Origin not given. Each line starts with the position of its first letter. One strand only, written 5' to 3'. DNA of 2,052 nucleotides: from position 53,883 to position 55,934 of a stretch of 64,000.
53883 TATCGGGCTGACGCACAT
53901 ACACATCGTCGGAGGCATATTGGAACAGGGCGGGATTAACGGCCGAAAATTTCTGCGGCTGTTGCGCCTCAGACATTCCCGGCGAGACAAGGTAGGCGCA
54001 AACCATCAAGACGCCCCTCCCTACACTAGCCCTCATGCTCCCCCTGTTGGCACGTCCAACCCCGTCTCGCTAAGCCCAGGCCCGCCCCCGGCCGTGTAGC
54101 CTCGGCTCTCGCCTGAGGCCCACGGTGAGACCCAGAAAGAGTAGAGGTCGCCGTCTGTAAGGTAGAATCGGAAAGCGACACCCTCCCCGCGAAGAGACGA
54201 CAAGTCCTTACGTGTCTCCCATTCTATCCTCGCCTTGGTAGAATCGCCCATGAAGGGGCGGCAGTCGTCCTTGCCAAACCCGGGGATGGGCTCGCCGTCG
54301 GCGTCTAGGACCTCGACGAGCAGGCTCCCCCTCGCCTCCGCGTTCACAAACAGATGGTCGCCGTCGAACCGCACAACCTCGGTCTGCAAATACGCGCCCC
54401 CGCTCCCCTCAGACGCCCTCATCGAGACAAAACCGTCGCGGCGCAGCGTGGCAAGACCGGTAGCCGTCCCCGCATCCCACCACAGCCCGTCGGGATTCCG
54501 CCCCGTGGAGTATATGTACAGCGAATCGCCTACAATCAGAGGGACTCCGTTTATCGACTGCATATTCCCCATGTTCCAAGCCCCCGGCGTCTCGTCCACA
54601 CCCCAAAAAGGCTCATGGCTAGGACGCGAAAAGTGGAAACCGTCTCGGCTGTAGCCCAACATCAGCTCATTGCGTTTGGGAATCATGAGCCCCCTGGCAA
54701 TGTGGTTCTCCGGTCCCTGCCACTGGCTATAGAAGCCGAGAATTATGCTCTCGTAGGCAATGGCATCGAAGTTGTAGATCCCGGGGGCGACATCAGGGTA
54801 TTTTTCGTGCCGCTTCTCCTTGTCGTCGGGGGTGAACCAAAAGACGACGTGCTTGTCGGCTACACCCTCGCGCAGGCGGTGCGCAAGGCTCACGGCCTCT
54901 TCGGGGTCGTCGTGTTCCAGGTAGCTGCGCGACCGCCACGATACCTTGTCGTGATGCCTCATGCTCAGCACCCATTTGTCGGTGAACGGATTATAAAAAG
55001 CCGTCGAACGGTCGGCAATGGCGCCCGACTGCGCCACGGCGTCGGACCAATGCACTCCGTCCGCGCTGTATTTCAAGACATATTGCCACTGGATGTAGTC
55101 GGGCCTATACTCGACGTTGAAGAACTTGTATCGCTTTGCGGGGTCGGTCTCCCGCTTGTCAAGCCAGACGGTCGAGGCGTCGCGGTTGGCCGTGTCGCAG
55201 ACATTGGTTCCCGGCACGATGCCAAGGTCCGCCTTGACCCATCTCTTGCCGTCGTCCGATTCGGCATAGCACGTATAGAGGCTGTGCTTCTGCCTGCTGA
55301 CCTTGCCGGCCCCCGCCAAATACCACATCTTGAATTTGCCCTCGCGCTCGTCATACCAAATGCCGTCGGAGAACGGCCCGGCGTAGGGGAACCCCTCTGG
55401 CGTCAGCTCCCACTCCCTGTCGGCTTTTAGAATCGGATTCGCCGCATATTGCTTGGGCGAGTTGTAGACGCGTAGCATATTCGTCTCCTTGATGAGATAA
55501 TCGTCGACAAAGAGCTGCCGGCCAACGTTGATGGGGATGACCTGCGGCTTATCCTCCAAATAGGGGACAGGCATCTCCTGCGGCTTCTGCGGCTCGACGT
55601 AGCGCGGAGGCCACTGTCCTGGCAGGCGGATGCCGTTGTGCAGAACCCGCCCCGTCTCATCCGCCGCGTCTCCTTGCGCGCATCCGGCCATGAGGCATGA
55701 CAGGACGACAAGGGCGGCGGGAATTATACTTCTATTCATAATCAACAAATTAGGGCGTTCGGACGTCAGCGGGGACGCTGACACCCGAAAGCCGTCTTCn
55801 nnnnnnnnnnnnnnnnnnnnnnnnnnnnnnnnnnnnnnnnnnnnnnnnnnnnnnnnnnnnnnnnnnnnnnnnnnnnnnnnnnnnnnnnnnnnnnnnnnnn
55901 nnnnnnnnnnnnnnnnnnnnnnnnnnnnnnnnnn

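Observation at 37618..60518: Tandem SusC/SusD modules whose cargo is only unassigned beta-propeller, LamG and coiled-coil proteins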

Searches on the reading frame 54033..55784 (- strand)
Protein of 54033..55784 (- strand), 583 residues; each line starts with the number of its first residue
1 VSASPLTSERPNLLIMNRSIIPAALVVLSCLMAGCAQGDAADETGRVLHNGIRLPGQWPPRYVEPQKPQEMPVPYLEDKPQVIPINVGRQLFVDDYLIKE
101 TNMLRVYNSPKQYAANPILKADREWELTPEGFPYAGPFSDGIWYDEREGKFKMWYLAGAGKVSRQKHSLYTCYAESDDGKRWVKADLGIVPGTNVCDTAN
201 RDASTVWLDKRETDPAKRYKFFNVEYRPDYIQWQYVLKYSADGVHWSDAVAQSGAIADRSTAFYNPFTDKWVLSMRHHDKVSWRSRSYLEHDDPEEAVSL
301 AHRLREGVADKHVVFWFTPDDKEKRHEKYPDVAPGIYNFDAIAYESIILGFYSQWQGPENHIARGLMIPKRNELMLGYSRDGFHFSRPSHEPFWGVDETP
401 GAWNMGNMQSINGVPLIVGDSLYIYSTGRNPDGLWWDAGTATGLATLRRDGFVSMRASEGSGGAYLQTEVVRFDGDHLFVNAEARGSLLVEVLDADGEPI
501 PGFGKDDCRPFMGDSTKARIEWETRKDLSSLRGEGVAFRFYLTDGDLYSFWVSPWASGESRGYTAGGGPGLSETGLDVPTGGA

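Call 4: search_protein_families(library=pfam, proteins=[window:54033-55784:-], max_evalue=0.01)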
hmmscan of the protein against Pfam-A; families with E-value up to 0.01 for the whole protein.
window:54033-55784:- (583 aa): 0 families

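Call 6: search_protein_families(library=ncbifam, proteins=[window:54033-55784:-], max_evalue=1)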
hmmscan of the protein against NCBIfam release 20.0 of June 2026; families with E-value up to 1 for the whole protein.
window:54033-55784:- (583 aa): 0 families

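Call 7: search_solved_structures(query=window:54033-55784:-, max_evalue=10)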
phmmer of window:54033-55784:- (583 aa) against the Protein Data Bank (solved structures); distinct sequences matched with E-value up to 10: 1.
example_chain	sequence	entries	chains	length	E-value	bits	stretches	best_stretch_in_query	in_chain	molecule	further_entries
6ek2_H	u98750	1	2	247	1.9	10.1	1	527-569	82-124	SINGLE CHAIN FV FRAGMENT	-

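Call 13: find_homologous_proteins(query=window:54033-55784:-, max_evalue=0.00001)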
Query window:54033-55784:- (583 aa): 3805 proteins with E <= 0.00001 among 8000 candidates; the best 120 are listed.
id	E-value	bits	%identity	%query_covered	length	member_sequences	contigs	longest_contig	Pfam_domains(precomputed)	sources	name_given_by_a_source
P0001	0.0e+0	1217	89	97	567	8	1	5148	-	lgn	-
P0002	0.0e+0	1028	74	96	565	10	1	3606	-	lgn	-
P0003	6.5e-293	991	74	95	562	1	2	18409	-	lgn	-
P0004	3.8e-287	972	72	96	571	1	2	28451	-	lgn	-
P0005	4.4e-287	972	71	97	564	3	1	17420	-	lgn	-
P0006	5.0e-287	972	72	96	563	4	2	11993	-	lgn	-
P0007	1.3e-285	967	72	96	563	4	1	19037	-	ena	-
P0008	2.0e-280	950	73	92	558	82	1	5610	-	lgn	-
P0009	3.9e-279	946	70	97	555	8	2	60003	-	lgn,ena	-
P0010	4.2e-279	946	72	94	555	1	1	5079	-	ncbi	-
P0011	4.4e-279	945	72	94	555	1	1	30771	-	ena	-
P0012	1.2e-278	944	71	94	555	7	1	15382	-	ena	-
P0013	1.2e-278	944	72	94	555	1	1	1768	-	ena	-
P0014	1.6e-278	944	71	95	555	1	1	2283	-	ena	-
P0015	2.0e-278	943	72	94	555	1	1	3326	-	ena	-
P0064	1.7e-277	940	71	95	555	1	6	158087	-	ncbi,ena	-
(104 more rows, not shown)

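Call 29: search_protein_families(library=phrogs, proteins=[window:54033-55784:-], max_evalue=0.1)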
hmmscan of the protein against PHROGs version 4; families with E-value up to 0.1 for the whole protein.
window:54033-55784:- (583 aa): 0 families

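Call 42: search_protein_representatives(protein=window:54033-55784:-)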
Query: 583 residues. Proteins with E-value up to 0.001 (for the whole library): 7495; up to 1e-10: 3635; up to 1e-30: 606. The best 150 are listed.
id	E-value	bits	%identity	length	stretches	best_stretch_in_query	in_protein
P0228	3.3e-169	580.8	52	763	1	22-580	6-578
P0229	2.4e-162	558.2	51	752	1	38-579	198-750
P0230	2.1e-160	551.7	53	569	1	27-579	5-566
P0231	1.6e-158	545.5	52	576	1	38-578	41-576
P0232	5.8e-156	537.1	50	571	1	41-578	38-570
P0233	3.5e-141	488.2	49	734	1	41-582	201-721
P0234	1.3e-139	483.0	48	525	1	42-575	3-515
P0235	2.3e-137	475.7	50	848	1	30-572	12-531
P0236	2.8e-134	465.5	49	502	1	48-484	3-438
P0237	4.0e-131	455.0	46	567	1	27-572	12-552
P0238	2.2e-129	449.3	45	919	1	21-573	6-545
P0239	9.0e-129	447.2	48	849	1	46-572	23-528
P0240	1.0e-128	447.0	47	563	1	44-572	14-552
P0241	3.2e-126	438.8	46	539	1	46-571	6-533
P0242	7.0e-126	437.7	58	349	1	26-357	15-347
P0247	5.9e-120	418.1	45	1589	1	45-572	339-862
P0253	2.0e-115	403.1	45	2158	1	45-571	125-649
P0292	2.2e-100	353.5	44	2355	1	47-572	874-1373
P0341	3.4e-91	323.1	41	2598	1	40-572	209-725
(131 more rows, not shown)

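Call 44: search_solved_structures(query=A2, max_evalue=10, show_alignments=2)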
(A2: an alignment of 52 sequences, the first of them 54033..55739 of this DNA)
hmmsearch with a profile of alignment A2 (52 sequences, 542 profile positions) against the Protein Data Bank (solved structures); distinct sequences matched with E-value up to 10: 12.
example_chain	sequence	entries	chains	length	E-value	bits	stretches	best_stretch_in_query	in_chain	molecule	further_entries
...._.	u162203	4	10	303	1.1e-06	30.7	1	90-247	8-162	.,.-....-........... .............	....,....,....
6n1a_A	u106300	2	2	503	1.4e-05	26.9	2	80-220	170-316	Carbohydrate-binding protein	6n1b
7fip_A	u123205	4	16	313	0.00021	23.1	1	89-220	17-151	Beta-1,2-mannobiose phosphorylase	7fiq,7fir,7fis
4onz_A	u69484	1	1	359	0.00025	22.8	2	92-172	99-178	putative glycoside hydrolase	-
7vco_A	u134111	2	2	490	0.018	16.7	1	137-220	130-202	Sucrose-6-phosphate hydrolase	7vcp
3taw_A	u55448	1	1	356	0.02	16.6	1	96-218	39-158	Hypothetical glycoside hydrolase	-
5ayd_A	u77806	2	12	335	0.053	15.2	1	295-370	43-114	Beta-1,4-mannooligosaccharide phosphorylase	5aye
3qc2_A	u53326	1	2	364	0.066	14.8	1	94-220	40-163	glycosyl hydrolase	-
5ta7_A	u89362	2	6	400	0.085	14.5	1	138-166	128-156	Glycoside Hydrolase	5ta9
5a7v_B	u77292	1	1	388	0.1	14.2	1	120-224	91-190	PUTATIVE GLYCOSIDASE PH117-RELATED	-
5a7v_A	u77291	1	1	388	0.1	14.2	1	120-224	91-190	PUTATIVE GLYCOSIDASE PH117-RELATED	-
3r67_A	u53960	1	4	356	0.59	11.7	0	333-368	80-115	putative Glycosidase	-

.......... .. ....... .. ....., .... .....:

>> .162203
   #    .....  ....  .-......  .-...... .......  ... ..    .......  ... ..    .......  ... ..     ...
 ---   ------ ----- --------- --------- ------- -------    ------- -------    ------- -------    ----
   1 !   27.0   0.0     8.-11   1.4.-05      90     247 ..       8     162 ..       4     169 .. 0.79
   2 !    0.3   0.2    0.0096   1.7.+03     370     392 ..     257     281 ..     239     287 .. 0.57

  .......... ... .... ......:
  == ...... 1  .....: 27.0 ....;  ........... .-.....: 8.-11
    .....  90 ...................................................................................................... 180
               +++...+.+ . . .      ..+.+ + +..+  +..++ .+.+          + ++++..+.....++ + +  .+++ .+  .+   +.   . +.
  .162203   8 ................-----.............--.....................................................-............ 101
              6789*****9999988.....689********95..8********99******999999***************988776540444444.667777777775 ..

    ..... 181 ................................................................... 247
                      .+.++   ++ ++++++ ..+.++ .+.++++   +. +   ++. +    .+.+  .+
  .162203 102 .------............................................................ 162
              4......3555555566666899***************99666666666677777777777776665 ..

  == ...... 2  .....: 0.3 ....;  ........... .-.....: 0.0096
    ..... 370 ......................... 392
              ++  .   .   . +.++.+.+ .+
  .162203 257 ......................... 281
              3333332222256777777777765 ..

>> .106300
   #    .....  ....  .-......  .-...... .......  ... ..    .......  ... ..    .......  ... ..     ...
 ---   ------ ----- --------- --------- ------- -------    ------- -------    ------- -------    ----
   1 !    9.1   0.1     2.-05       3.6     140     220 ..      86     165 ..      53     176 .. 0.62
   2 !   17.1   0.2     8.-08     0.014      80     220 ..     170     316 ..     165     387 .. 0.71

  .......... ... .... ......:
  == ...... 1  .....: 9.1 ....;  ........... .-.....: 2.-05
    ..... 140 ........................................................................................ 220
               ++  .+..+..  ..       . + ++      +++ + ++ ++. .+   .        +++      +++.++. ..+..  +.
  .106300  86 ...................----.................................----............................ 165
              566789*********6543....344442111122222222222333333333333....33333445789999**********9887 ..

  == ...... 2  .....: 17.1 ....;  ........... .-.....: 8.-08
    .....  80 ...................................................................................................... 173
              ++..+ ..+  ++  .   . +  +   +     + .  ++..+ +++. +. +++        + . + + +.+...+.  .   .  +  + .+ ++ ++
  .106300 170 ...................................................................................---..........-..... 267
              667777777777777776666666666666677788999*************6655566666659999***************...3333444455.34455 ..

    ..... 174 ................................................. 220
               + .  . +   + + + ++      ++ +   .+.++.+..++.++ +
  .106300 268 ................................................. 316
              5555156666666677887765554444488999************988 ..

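Call 48: search_protein_families(library=pfam, proteins=[P0253, P0341, P0292, P0247, P0228], max_evalue=0.001)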
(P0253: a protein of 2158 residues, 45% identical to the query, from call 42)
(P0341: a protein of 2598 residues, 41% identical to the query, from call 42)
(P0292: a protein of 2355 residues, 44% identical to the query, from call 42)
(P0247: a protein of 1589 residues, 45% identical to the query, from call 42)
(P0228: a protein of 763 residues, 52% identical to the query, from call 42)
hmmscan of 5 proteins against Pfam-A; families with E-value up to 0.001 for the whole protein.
P0253 (2158 aa): 5 families
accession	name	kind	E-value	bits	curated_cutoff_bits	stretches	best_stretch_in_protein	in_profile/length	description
PF13385.13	Laminin_G_3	-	1.1e-39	136.4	27.6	2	1526-1674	6-150/151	Concanavalin A-like lectin/glucanases superfamily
PF02210.31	Laminin_G_2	-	3.5e-13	50.6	22.9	2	1998-2058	23-85/126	Laminin G domain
PF09136.16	Glucodextran_B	-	1.1e-11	45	27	2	748-831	1-81/83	Glucodextranase, domain B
PF00054.30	Laminin_G_1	-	4.3e-10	40.3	24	1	1998-2053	24-82/131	Laminin G domain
PF19077.6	Big_13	-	3.9e-08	34.1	27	0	1432-1509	22-101/102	Bacterial Ig-like domain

P0341 (2598 aa): 12 families
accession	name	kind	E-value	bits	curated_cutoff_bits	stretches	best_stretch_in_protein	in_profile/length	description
PF13385.13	Laminin_G_3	-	8.6e-86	286.1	27.6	3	1934-2074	12-150/151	Concanavalin A-like lectin/glucanases superfamily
PF17963.7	Big_9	-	4.5e-79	261.9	23.6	6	2185-2282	1-89/89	Bacterial Ig domain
PF17803.7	Cadherin_4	-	8.8e-60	199.6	25.1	5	2175-2244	1-71/71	Bacterial cadherin-like domain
PF17892.7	Cadherin_5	-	1.5e-54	182.3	26.5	4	1565-1662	2-97/98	Cadherin-like domain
PF07995.17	GSDH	-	6.3e-19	68.9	25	1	773-992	43-224/332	Glucose / Sorbosone dehydrogenase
PF02210.31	Laminin_G_2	-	7.9e-18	65.6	22.9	2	1369-1447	38-124/126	Laminin G domain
PF05345.18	He_PIG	-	3.1e-11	44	24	1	1080-1140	36-96/96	Putative Ig domain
PF03160.20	Calx-beta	-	1.4e-06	28.8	27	1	1142-1250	3-116/119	Calx-beta domain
PF16656.11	Pur_ac_phosph_N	-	1.2e-05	26.2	30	1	128-207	9-93/93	Purple acid Phosphatase, N-terminal domain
PF00054.30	Laminin_G_1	-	1.2e-05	26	24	0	1330-1409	2-76/131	Laminin G domain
PF02973.23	Sialidase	-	0.00014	21.9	26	0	1423-1459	146-184/189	Sialidase, N-terminal domain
PF19076.6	CshA_repeat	-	0.0003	21.9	27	0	1571-1659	28-100/103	Surface adhesin CshA repetitive domain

P0292 (2355 aa): 1 family
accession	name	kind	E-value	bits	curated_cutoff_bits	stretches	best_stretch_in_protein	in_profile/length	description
PF09136.16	Glucodextran_B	-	1e-10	41.8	27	1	2124-2214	1-74/83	Glucodextranase, domain B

P0247 (1589 aa): 4 families
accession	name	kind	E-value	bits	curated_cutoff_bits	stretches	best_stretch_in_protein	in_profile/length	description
PF13385.13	Laminin_G_3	-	3.5e-20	73.1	27.6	1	1079-1225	10-151/151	Concanavalin A-like lectin/glucanases superfamily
PF09136.16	Glucodextran_B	-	1e-05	25.8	27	1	1384-1465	2-81/83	Glucodextranase, domain B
PF00054.30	Laminin_G_1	-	2.5e-05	25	24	1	1138-1176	45-83/131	Laminin G domain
PF02210.31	Laminin_G_2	-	0.00016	22.6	22.9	1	1124-1176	31-83/126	Laminin G domain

P0228 (763 aa): 1 family
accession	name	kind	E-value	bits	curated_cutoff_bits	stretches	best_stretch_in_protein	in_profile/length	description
PF17390.7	Bac_rhamnosid_C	-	2.8e-06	27.5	22.1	1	682-740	1-59/78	Bacterial alpha-L-rhamnosidase C-terminal domain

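Call 49: find_homologous_proteins(query=A2, max_evalue=1e-10)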
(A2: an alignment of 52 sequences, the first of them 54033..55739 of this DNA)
Query A2 (52 sequences) (568 aa, profile of the alignment): 3855 proteins with E <= 1e-10 among 8000 candidates; the best 120 are listed.
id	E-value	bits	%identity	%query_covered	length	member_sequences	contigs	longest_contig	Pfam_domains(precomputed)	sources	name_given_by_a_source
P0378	7.4e-290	980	45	93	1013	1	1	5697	-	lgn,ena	-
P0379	1.4e-239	814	48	98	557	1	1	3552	-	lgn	-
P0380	1.7e-238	811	57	97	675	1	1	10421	-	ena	-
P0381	2.2e-238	810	49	93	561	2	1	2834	-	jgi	jgi:hypothetical protein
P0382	3.8e-238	809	48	98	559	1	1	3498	-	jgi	jgi:hypothetical protein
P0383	1.9e-237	807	46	98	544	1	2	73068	-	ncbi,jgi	-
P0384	7.2e-237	805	47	93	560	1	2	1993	-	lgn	-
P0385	8.6e-237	805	45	97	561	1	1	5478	-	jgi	-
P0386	1.2e-236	805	49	93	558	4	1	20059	-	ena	-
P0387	3.9e-236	803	46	97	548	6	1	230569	-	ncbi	-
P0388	1.2e-235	801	44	96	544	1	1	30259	-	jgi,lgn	-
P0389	1.5e-235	801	50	93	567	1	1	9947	-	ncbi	-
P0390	4.8e-235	799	46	98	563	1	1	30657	-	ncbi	-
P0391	9.1e-235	798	48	98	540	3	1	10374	-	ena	-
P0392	1.5e-234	798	46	96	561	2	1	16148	-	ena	-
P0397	5.7e-234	796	44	98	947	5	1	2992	-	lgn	-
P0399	8.7e-234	795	44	94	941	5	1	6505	PF24996.1,PF07646.22,PF13964.13,PF24681.2,PF13415.13,PF24981.2,PF01344.32,PF25210.2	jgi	-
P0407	2.7e-233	793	43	98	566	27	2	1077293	-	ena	-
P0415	1.7e-232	791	49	97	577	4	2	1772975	-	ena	-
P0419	2.7e-232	790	48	97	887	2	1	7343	PF03663.21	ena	-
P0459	6.1e-230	782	46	94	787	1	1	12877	PF06439.19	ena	-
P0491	1.0e-228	778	46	94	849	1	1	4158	PF24681.2,PF13415.13,PF25852.1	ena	-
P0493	1.6e-228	778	46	98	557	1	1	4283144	-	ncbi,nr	ncbi:MAG: hypothetical protein JSV03_02255 [Planctomycetota bacterium]|nr:MAG: hypothetical protein 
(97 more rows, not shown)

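Call 60: predict_structure(alignment_id=A3)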
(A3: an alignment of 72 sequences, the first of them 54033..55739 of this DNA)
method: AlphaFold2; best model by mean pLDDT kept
length: 568 residues; sequences in the alignment: 72
mean_pLDDT: 90.2   pTM: 0.90
mean pLDDT of the five models: 90.2, 90.1, 89.7, 89.4, 89.3
residues with pLDDT >= 90: 447; 70-90: 63; 50-70: 44; < 50: 14
segments of 3 or more residues with pLDDT < 50: 21-26, 564-568
pLDDT, mean of each block of 10 residues (from residue 1): 56 59 53 95 92 95 97 96 98 97 95 90 92 92 66 85 96 96 93 92 96 87 97 97 95 95 93 97 94 88 93 94 95 96 93 93 97 95 92 92 93 84 93 97 92 98 98 97 97 98 97 97 98 97 83 54 45
secondary structure, 60 per line:
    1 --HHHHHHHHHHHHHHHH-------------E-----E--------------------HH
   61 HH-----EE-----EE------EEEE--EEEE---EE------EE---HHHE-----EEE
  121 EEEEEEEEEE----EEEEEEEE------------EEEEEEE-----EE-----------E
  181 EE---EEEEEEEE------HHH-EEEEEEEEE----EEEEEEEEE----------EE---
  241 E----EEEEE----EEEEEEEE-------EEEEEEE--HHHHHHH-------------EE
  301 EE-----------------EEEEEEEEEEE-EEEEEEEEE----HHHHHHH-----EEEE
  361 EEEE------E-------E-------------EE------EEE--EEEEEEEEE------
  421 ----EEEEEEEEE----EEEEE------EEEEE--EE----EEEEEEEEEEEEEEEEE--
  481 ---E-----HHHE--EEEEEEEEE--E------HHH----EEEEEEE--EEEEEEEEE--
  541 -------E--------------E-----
elements in order: H3-18 H59-62 E83-86 E89-92 E118-130 E135-142 E155-161 E180-182 E186-193 E204-212 E217-225 E246-250 E255-262 E270-276 H279-285 E299-302 E320-330 E332-340 H345-351 E357-364 E401-403 E406-414 E425-433 E438-442 E449-453 E462-478 E496-504 E521-527 E530-538
